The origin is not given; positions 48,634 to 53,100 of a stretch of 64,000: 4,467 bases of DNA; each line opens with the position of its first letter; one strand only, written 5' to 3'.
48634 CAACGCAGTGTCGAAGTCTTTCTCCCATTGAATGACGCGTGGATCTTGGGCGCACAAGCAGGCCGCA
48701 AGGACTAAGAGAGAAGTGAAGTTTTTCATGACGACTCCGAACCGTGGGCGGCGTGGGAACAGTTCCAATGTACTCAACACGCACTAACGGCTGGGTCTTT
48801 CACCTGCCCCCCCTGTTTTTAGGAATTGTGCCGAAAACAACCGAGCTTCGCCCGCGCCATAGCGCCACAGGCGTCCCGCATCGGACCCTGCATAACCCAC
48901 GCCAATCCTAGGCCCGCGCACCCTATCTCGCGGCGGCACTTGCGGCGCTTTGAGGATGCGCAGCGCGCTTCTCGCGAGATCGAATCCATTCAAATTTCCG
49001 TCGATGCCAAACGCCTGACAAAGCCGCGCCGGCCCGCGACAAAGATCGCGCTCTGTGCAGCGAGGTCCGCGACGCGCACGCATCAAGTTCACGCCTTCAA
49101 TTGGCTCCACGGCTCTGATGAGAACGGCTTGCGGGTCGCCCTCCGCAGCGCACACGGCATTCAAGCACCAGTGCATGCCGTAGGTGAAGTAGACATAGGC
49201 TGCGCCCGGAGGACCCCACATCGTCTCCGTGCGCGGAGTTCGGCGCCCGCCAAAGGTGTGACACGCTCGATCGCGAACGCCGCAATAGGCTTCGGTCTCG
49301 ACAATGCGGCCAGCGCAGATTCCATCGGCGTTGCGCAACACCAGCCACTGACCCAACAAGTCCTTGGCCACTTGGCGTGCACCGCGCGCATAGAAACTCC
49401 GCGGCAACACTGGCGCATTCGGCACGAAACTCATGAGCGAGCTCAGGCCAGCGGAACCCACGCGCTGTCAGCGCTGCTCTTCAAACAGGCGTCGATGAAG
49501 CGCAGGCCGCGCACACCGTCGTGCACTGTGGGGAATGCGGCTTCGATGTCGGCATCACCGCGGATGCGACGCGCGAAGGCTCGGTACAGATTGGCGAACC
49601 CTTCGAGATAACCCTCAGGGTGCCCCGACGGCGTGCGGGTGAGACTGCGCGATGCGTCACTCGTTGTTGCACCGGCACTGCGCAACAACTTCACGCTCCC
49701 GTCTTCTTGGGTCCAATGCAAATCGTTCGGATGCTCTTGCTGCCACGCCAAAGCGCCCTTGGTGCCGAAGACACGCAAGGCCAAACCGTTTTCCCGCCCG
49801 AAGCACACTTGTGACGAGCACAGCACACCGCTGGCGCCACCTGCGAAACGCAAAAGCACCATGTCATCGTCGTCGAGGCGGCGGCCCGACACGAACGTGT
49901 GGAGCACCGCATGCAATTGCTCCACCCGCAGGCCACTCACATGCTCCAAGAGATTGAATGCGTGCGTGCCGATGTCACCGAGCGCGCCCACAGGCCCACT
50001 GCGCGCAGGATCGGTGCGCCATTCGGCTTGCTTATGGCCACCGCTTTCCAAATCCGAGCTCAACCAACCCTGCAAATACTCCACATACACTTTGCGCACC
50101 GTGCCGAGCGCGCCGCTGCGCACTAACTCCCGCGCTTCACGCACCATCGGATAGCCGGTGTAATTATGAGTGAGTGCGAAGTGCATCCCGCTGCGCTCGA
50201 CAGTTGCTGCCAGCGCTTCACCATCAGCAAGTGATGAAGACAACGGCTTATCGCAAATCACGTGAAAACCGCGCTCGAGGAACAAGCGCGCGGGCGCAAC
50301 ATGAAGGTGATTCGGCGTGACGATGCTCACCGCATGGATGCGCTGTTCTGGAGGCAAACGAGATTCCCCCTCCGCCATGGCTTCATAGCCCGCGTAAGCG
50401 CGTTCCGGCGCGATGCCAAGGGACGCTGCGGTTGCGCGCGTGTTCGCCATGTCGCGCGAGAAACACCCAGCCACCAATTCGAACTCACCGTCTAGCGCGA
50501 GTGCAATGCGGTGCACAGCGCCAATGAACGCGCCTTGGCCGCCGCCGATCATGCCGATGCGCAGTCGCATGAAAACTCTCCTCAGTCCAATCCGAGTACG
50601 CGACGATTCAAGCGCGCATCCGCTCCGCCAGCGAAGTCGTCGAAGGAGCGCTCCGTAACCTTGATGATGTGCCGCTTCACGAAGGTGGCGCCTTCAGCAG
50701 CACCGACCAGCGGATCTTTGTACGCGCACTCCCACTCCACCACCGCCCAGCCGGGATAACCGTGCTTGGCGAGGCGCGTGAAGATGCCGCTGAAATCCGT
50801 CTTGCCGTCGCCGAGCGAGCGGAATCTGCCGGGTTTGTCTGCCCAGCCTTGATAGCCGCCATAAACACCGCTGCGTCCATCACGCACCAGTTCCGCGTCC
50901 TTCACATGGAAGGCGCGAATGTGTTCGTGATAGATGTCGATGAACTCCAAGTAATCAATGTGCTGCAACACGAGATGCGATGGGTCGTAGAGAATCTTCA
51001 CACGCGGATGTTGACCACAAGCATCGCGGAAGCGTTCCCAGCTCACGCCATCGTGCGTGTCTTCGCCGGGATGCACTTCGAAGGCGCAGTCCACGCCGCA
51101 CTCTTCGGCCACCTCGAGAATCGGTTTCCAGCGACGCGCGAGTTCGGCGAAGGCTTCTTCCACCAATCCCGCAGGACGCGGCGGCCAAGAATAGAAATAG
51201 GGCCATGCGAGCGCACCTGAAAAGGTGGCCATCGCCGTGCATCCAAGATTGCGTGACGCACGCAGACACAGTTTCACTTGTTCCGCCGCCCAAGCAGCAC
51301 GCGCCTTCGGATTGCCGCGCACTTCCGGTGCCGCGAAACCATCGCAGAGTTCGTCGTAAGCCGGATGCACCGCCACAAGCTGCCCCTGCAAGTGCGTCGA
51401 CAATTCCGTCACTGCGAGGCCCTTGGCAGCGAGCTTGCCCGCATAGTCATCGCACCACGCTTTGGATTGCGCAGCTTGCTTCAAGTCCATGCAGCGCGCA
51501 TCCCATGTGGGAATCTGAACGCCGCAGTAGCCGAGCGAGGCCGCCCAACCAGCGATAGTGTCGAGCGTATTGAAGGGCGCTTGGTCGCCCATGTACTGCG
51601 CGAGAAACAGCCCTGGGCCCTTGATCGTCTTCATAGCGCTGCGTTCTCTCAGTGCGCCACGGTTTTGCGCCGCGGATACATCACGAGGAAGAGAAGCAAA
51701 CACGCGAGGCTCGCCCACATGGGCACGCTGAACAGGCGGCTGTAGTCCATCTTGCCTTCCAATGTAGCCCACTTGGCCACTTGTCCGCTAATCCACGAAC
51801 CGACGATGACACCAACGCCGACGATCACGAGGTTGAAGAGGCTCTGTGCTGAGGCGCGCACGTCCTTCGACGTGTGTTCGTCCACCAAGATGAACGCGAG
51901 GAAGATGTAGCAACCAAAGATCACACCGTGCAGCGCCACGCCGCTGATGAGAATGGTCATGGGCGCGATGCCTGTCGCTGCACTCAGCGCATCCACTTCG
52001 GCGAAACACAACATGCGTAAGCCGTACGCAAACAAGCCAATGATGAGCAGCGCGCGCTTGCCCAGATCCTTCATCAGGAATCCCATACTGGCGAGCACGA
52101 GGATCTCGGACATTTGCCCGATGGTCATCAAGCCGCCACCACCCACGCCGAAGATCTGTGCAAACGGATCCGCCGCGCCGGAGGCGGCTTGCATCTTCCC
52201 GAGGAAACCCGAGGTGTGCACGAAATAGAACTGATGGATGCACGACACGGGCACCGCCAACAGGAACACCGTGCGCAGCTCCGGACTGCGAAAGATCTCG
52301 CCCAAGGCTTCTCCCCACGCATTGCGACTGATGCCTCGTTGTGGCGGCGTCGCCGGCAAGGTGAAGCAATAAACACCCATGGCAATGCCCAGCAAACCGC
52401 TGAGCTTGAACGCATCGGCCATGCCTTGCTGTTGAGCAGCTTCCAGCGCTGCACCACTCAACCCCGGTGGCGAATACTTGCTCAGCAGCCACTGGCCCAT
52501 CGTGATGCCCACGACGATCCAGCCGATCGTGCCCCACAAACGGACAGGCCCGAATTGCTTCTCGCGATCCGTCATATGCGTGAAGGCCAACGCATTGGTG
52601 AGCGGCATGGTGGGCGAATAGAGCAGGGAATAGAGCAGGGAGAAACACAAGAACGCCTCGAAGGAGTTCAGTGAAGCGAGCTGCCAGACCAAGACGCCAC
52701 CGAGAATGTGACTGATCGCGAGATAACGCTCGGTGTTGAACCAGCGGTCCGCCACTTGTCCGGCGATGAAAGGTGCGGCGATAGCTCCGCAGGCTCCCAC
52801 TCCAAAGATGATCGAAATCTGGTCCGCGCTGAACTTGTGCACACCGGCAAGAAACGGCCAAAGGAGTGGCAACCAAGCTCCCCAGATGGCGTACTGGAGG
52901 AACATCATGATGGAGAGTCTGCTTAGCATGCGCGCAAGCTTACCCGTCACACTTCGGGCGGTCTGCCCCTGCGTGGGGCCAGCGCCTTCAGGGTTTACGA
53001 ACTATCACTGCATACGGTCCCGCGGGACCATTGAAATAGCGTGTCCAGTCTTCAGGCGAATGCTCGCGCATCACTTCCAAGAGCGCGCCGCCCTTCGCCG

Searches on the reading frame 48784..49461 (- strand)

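Call 28: search_protein_families(library=pfam, proteins=[window:48784-49461:-], max_evalue=0.00001)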
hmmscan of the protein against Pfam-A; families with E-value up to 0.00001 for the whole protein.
window:48784-49461:- (225 aa): 1 family
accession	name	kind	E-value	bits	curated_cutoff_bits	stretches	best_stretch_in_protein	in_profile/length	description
PF02245.21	Pur_DNA_glyco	-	4.1e-65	219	27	1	22-202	1-176/181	Methylpurine-DNA glycosylase (MPG)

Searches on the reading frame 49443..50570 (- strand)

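Call 28: search_protein_families(library=pfam, proteins=[window:49443-50570:-], max_evalue=0.00001)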
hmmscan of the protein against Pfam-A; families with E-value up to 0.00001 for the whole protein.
window:49443-50570:- (375 aa): 3 families
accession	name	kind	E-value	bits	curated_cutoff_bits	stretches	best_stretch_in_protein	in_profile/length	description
PF22725.1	GFO_IDH_MocA_C3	-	2e-27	96.1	27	1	143-274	1-123/124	GFO/IDH/MocA C-terminal domain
PF01408.29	GFO_IDH_MocA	-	1.8e-18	67.8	24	1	3-132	1-117/120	Oxidoreductase family, NAD-binding Rossmann fold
PF02894.22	GFO_IDH_MocA_C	-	5.9e-17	62.6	22.9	1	147-374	1-218/218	Oxidoreductase family, C-terminal alpha/beta domain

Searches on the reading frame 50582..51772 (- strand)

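Call 28: search_protein_families(library=pfam, proteins=[window:50582-51772:-], max_evalue=0.00001)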
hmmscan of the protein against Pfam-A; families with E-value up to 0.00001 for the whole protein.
window:50582-51772:- (396 aa): 1 family
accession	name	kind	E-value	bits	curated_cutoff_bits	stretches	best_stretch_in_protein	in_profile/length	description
PF01261.30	AP_endonuc_2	-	2.1e-39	136.1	31.1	1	76-367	3-248/249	Xylose isomerase-like TIM barrel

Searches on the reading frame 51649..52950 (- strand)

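Call 28: search_protein_families(library=pfam, proteins=[window:51649-52950:-], max_evalue=0.00001)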
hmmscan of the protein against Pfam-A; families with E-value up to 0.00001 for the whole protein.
window:51649-52950:- (433 aa): 3 families
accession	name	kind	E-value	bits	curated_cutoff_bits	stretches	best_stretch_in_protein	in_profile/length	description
PF03825.22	Nuc_H_symport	-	1.4e-81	275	25.9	1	10-425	5-395/400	Nucleoside H+ symporter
PF12832.13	MFS_1_like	-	1.7e-32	113.4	25.2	1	10-394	2-364/373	MFS_1 like family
PF07690.21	MFS_1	-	6.6e-17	61.9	33.4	1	12-384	1-346/347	Major Facilitator Superfamily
